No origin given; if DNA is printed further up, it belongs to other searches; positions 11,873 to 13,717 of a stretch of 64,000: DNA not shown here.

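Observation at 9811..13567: Arn/Gtr-like three-part lipid-carrier sugar-modification module with a deacetylase and a methyltransferase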

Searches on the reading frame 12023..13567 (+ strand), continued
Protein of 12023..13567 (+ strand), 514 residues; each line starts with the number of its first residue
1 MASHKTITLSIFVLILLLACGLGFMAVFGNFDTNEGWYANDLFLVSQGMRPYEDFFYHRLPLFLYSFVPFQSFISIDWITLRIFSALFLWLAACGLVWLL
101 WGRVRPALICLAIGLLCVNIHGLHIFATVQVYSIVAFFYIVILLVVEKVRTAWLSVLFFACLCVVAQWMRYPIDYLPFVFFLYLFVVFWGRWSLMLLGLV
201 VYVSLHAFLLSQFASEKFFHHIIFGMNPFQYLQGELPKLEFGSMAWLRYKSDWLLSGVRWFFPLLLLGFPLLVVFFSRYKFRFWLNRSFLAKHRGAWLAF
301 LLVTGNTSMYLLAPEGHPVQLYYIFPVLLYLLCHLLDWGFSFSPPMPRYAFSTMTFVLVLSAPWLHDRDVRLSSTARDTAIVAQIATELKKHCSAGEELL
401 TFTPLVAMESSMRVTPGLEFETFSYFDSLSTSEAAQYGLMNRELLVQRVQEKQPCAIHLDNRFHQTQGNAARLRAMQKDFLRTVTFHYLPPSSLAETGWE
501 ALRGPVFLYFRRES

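Call 22: fold_search(model_id=the predicted structure, library=pdb)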
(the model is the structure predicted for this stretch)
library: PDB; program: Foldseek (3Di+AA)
matches with E <= 10: 232; with E <= 0.001: 7
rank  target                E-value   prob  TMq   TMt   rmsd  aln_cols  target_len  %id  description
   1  5ezm                  4.6e-07  1.00  0.56  0.54   9.0       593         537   14  Crystal Structure of ArnT from Cupriavidus metallidurans in the apo state (released 2016-02-17)
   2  5f15                  1.3e-06  1.00  0.56  0.54   9.3       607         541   12  Crystal Structure of ArnT from Cupriavidus metallidurans bound to Undecaprenyl phosphate (released 2016-02-17)
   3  6ftg_5                3.1e-04  1.00  0.53  0.44  14.2       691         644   11  Subtomogram average of OST-containing ribosome-translocon complexes from canine rough microsomal membranes (released 2018-03-21)
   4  6gxc_A                3.8e-04  1.00  0.50  0.39  10.7       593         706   11  Bacterial oligosaccharyltransferase PglB in complex with an inhibitory peptide and a reactive lipid-linked oligosaccha (released 2018-11-14)
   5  8pn9_A                3.8e-04  1.00  0.51  0.42  13.1       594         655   13  Structure of human oligosaccharyltransferase OST-A complex bound to NGI-1 (released 2024-05-08)
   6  9s6u_A                5.3e-04  1.00  0.57  0.54   8.3       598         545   12  Ternary cryo-EM structure of human ALG9 with Dol25-PP-GlcNAc2Man8, Dol25-P-Man and Fab (released 2026-03-18)
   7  9n9j_I                9.2e-04  1.00  0.45  0.36  18.0       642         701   10  Structure of a GRP94 folding intermediate engaged with a CCDC134- and FKBP11-bound secretory translocon (released 2025-11-19)
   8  5ogl_A                1.0e-03  1.00  0.50  0.39  10.6       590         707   11  Structure of bacterial oligosaccharyltransferase PglB in complex with an acceptor peptide and an lipid-linked oligosac (released 2017-10-25)
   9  8b6l_I                1.1e-03  1.00  0.45  0.36  17.5       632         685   12  Subtomogram average of the human Sec61-TRAP-OSTA-translocon (released 2022-12-07)
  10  9s6s_A                2.1e-03  1.00  0.55  0.53   8.0       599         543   12  Ternary cryo-EM structure of human ALG9 with Dol25-PP-GlcNAc2Man6, Dol25-P-Man and Fab (released 2026-03-18)
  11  3rce_A                2.5e-03  1.00  0.48  0.38  11.3       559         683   13  Bacterial oligosaccharyltransferase PglB (released 2011-06-15)
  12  7e9s_A                5.4e-03  1.00  0.51  0.33  13.6       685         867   11  Archaeal oligosaccharyltransferase AglB from Archaeoglobus fulgidus in complex with an inhibitory peptide and a dolich (released 2021-09-08)
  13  9s6r_A                1.0e-02  1.00  0.36  0.45  11.2       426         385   16  Ternary cryo-EM structure of yeast ALG3 with Dol25-PP-GlcNAc2Man5, Dol25-P-Man, and Fab (released 2026-03-18)
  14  9dlf_C                2.8e-02  0.99  0.38  0.33  10.9       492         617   13  Arabinosyltransferase AftB in complex with Fab_B3 (released 2025-06-25)
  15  9ub7_B                3.6e-02  1.00  0.38  0.48  16.5       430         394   12  Structure of glycosylphosphatidylinositol transamidase,state 1 (released 2026-04-08)
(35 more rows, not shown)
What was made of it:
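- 12023..13567 (+): GT-C-fold membrane glycosyltransferase of an unclassified family (514 aa, about 11 TM helices plus a C-terminal alpha/beta domain at 366-514). Foldseek ranks ArnT 5ezm first (E=4.6e-7, TM 0.56), then STT3, PglB, ALG9, AglB, ALG3 and AftB (call 22).
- ArnT is the best structural match (call 22). OST, PglB and PMT structures are among the fold hits (call 22).
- Tried and rejected: Fold hits to MFS, MurJ and Wzx have probability below 0.1 (call 22).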

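Call 23: search_protein_families(library=pfam, alignment_id=A2, max_evalue=0.01)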
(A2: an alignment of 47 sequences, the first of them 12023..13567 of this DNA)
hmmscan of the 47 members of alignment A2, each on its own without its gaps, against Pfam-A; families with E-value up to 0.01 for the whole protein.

A. member 1, window:12023-13567:+ (514 aa): 0 families

B. families by the number of members that match (of 47 scanned): 7 families
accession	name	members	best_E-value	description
PF13231.12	PMT_2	17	4.7e-10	Dolichyl-phosphate-mannose-protein mannosyltransferase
PF10536.15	PMD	1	0.00014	Plant mobile domain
PF09913.15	DUF2142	1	0.00052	Predicted membrane protein (DUF2142)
PF14264.12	Glucos_trans_II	1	0.0012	Glucosyl transferase GtrII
PF19529.4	DUF6057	1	0.0019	Family of unknown function (DUF6057)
PF11992.13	TgpA_N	1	0.0055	TgpA N-terminal domain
PF02366.24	PMT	1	0.01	Dolichyl-phosphate-mannose-protein mannosyltransferase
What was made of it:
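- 12023..13567 (+): 17 of 47 distant relatives hit PMT_2 PF13231 (call 23).
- On ArnT/PMT_2 family (Pfam PF13231; CAZy GT83/GT39): 17 of 47 distant relatives do hit PMT_2, with a best E of 4.7e-10 (call 23).
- Distant relatives hit PMT_2 and PMT profiles, families that include protein O-mannosyltransferases (call 23).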

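Call 25: find_related_loci(query=A1, collection=genome_contigs, flank=10000)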
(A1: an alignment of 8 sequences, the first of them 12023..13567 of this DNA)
Query A1 (514 aa) in genome_contigs; peptide patterns used: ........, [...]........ (x = any residue, [..] = any of these).
48 stretches matched a pattern; 2 encode a relative of the query (tblastn E <= 1e-3); 2 distinct loci.
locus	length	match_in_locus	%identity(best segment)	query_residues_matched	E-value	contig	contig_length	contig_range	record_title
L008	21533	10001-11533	34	4-513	5e-92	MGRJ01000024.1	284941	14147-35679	MAG: Deltaproteobacteria bacterium RIFCSPHIGHO2_02_FULL_40_28 rifcsphigho2_02_scaffold_54, whole genome shotgun sequence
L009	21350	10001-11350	24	33-475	1e-11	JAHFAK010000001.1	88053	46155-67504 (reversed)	MAG: Deltaproteobacteria bacterium isolate nzgw173 NODE_317_length_88054_cov_5.247791, whole genome shotgun sequence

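Call 27: find_encoding_contigs(protein=P0007, flank=10000, max_places=2)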
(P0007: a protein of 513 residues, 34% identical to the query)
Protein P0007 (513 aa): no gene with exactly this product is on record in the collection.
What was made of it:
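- Tried and rejected: Protein P0007 could not be located on a contig (call 27).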

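Call 28: search_protein_families(library=pfam, proteins=[L008:2859-3725:+, L008:3781-5199:+, L008:5196-5801:+, L008:5636-6949:+, L008:6946-8394:+, L008:8382-9998:+, L008:11558-13534:-, L008:13658-14455:+, L008:14440-15453:+, L008:15453-16616:+], max_evalue=0.0001)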
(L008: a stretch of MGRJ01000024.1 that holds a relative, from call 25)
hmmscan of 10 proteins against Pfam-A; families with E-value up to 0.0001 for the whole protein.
L008:2859-3725:+ (288 aa): 2 families
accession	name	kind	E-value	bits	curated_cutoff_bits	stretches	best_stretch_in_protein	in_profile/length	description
PF05951.18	Peptidase_M15_2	-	1.7e-31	109.5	27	1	42-184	8-153/153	Bacterial protein of unknown function (DUF882)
PF08291.16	Peptidase_M15_3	-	1.5e-09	38.3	23.2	1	77-177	13-108/108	Peptidase M15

L008:3781-5199:+ (472 aa): 2 families
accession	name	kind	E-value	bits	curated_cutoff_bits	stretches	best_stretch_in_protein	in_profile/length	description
PF00425.24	Chorismate_bind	-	9.7e-95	317.4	27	1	206-459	2-257/257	chorismate binding enzyme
PF04715.19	Anth_synt_I_N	-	2.1e-29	103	23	1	28-150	1-137/140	Anthranilate synthase component I, N terminal region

L008:5196-5801:+ (201 aa): 2 families
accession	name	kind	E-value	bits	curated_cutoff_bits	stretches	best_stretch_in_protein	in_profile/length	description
PF00117.34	GATase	-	1.7e-57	194.6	22.8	1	3-193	1-187/190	Glutamine amidotransferase class-I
PF07722.19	Peptidase_C26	-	3.7e-12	46.9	20.5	1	76-178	101-219/219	Peptidase C26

L008:5636-6949:+ (437 aa): 4 families
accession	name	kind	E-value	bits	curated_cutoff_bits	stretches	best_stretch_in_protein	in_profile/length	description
PF02542.21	YgbB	-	4.7e-67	225.6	26.7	1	280-432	2-154/155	YgbB family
PF01128.25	IspD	-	2.8e-55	187.9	27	1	59-267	3-214/221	2-C-methyl-D-erythritol 4-phosphate cytidylyltransferase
PF12804.13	NTP_transf_3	-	8.4e-14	52.5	27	1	59-181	1-122/160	MobA-like NTP transferase domain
PF02348.25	CTP_transf_3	-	3.9e-07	30.6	22.6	1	73-203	14-148/217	Cytidylyltransferase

L008:6946-8394:+ (482 aa): 6 families
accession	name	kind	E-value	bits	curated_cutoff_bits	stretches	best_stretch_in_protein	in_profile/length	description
PF01406.26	tRNA-synt_1e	-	6.1e-133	443.3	27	1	16-313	2-300/301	tRNA synthetases class I (C) catalytic domain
PF09334.17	tRNA-synt_1g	-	2.5e-15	56.6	20.1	2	35-150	12-128/391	tRNA synthetases class I (M)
PF09190.17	DALR_2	-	8.5e-15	55.5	22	1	354-411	1-56/57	DALR domain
PF01921.24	tRNA-synt_1f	-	8e-09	35.3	27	0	260-325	275-338/360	tRNA synthetases class I (K)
PF00133.28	tRNA-synt_1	-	6.1e-07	29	22.7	0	227-299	335-408/414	tRNA synthetases class I (I, L, M and V)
PF23493.1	CysS_C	-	1.9e-05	25.1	23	1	441-476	12-47/51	Cysteinyl-tRNA ligase anticodon binding domain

L008:8382-9998:+ (538 aa): 1 family
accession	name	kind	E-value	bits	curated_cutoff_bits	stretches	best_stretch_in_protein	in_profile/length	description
PF14052.12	Caps_assemb_Wzi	-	7.7e-55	186.9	30.1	1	134-519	7-390/392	Capsule assembly protein Wzi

L008:11558-13534:- (658 aa): 6 families
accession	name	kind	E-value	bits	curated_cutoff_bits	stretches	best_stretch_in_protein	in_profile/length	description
PF02719.21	Polysacc_synt_2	-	4.9e-115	384.2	20.2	1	306-590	1-290/293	Polysaccharide biosynthesis protein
PF01370.27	Epimerase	-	6.5e-24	85.1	20.9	1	306-521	1-227/240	NAD dependent epimerase/dehydratase family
PF16363.11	GDP_Man_Dehyd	-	1.3e-16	61.5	27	1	307-435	1-131/332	GDP-mannose 4,6 dehydratase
PF04321.23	RmlD_sub_bind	-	1.9e-14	53.8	27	1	305-498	2-177/287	RmlD substrate binding domain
PF13727.12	CoA_binding_3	-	2.2e-08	34.8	25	1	127-264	45-175/175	CoA-binding domain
PF01073.25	3Beta_HSD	-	3e-08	33.5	22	1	307-439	1-122/280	3-beta hydroxysteroid dehydrogenase/isomerase family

L008:13658-14455:+ (265 aa): 5 families
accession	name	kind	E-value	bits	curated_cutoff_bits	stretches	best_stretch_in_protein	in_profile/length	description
PF13561.12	adh_short_C2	-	1.7e-47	162.5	27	1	28-263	8-236/236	Enoyl-(Acyl carrier protein) reductase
PF00106.31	adh_short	-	7.5e-34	117.4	26.6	1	17-208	1-181/195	short chain dehydrogenase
PF16363.11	GDP_Man_Dehyd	-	5.1e-05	23.3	27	1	20-85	1-74/332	GDP-mannose 4,6 dehydratase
PF08659.16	KR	-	6.8e-05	23.3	22.6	0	19-134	3-121/180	KR domain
PF01370.27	Epimerase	-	9.8e-05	22.3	20.9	0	19-100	1-73/240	NAD dependent epimerase/dehydratase family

L008:14440-15453:+ (337 aa): 9 families
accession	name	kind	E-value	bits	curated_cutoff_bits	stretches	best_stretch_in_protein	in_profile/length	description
PF16363.11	GDP_Man_Dehyd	-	4.7e-69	233.8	27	1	16-316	1-329/332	GDP-mannose 4,6 dehydratase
PF01370.27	Epimerase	-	4.8e-51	173.9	20.9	1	15-252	1-240/240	NAD dependent epimerase/dehydratase family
PF01073.25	3Beta_HSD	-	1e-23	84.2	22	1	16-204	1-194/280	3-beta hydroxysteroid dehydrogenase/isomerase family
PF02719.21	Polysacc_synt_2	-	6.2e-18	65.4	20.2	1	15-274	1-251/293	Polysaccharide biosynthesis protein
PF07993.18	NAD_binding_4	-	1.5e-14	54.2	20.1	1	17-191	1-209/258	Male sterility protein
PF13460.12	NAD_binding_10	-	9.6e-12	45.6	27.2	1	19-187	1-144/184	NAD(P)H-binding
PF04321.23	RmlD_sub_bind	-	3.1e-09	36.7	27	1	14-289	2-244/287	RmlD substrate binding domain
PF00106.31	adh_short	-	1.8e-08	34.6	26.6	1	13-173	1-163/195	short chain dehydrogenase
PF05368.20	NmrA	-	6.3e-07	29.7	27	1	13-93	3-78/298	NmrA-like family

L008:15453-16616:+ (387 aa): 1 family
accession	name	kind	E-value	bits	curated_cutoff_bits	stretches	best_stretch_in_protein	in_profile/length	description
PF01041.23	DegT_DnrJ_EryC1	-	2e-85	287.6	19.8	1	9-381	3-359/360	DegT/DnrJ/EryC1/StrS aminotransferase family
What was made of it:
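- In MAG L008 the GT-C homologue directly follows wzi (call 28). In L008 the homologue sits next to wzi (call 28).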

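Call 29: find_encoding_contigs(protein=P0002, flank=10000, max_places=2)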
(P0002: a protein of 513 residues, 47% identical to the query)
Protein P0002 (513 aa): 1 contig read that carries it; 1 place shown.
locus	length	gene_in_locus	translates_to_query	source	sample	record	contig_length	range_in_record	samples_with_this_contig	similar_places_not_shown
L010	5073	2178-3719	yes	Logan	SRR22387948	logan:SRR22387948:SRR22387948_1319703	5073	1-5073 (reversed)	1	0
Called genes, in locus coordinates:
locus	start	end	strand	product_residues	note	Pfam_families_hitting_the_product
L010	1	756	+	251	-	?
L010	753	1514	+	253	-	PF00535:Glycos_transf_2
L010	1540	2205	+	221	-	PF13489:Methyltransf_23, PF05175:MTS (weak), PF12847:Methyltransf_18 (faint), PF02353:CMAS (weak), PF13649:Methyltransf_25, PF13847:Methyltransf_31, PF08241:Methyltransf_11, PF08242:Methyltransf_12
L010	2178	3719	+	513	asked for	-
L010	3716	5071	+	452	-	?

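Call 30: find_encoding_contigs(protein=P0005, flank=10000, max_places=2)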
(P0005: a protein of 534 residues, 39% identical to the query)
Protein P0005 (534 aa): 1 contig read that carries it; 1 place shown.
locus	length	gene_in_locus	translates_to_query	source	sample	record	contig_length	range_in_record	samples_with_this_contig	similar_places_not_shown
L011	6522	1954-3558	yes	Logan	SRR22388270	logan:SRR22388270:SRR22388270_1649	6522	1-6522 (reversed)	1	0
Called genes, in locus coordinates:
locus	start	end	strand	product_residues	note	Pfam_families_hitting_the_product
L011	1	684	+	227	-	?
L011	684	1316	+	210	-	PF13847:Methyltransf_31 (weak), PF08241:Methyltransf_11, PF08242:Methyltransf_12 (weak), PF13649:Methyltransf_25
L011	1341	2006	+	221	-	PF13489:Methyltransf_23, PF02353:CMAS (weak), PF13649:Methyltransf_25, PF13847:Methyltransf_31, PF08241:Methyltransf_11, PF08242:Methyltransf_12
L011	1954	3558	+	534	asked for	-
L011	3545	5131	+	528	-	PF02350:Epimerase_2 (weak)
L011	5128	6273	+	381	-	PF13439:Glyco_transf_4, PF20706:GT4-conflict (weak), PF00534:Glycos_transf_1, PF13692:Glyco_trans_1_4, PF13524:Glyco_trans_1_2, PF02350:Epimerase_2 (faint)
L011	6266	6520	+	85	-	?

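Call 31: find_encoding_contigs(protein=P0009, flank=10000, max_places=2)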
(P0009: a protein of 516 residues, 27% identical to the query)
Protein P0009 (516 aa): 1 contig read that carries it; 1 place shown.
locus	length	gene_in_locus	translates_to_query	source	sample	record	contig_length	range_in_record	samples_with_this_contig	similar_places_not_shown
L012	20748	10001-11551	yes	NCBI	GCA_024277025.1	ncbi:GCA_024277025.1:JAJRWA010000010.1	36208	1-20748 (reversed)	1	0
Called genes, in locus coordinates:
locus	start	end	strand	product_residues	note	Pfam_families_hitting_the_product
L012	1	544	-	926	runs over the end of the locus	PF00989:PAS, PF08448:PAS_4, PF13426:PAS_9, PF00989:PAS, PF13426:PAS_9, PF00989:PAS, PF08448:PAS_4, PF13188:PAS_8, +8 more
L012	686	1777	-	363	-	PF00180:Iso_dh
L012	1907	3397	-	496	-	-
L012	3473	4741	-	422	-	-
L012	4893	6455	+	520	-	PF00149:Metallophos, PF02872:5_nucleotid_C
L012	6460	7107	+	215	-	PF13489:Methyltransf_23, PF03848:TehB (weak), PF08241:Methyltransf_11, PF08242:Methyltransf_12, PF13649:Methyltransf_25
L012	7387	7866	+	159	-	-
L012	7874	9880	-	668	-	PF08668:HDOD, PF00072:Response_reg, PF00990:GGDEF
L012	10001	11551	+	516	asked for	PF13231:PMT_2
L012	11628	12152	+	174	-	PF02525:Flavodoxin_2 (weak), PF03358:FMN_red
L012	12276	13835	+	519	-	PF20695:UbiD_N, PF01977:UbiD, PF20696:UbiD_C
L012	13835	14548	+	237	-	PF01209:Ubie_methyltran, PF13489:Methyltransf_23 (weak), PF13847:Methyltransf_31 (weak), PF08241:Methyltransf_11, PF08242:Methyltransf_12 (weak), PF13649:Methyltransf_25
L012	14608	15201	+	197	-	PF02441:Flavoprotein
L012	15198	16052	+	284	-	PF01040:UbiA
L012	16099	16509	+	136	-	-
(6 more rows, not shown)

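Call 39: find_related_loci(query=A1, collection=metagenome_contigs, flank=10000)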
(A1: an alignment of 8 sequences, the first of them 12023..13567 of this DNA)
Query A1 (514 aa) in metagenome_contigs; peptide patterns used: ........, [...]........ (x = any residue, [..] = any of these).
53 stretches matched a pattern; 5 encode a relative of the query (tblastn E <= 1e-3); 5 distinct loci.
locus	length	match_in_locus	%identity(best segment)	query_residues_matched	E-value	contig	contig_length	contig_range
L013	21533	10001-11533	34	4-513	6e-92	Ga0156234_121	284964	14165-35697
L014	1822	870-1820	46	1-325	8e-77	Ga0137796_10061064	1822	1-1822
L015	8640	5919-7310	31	16-488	3e-61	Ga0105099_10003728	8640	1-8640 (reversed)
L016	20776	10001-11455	24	12-484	9e-26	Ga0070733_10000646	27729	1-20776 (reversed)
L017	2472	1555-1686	55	26-69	3e-9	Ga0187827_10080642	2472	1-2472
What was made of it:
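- Tried and rejected: The synteny statistics therefore rest on about ten loci (calls 25, 39).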
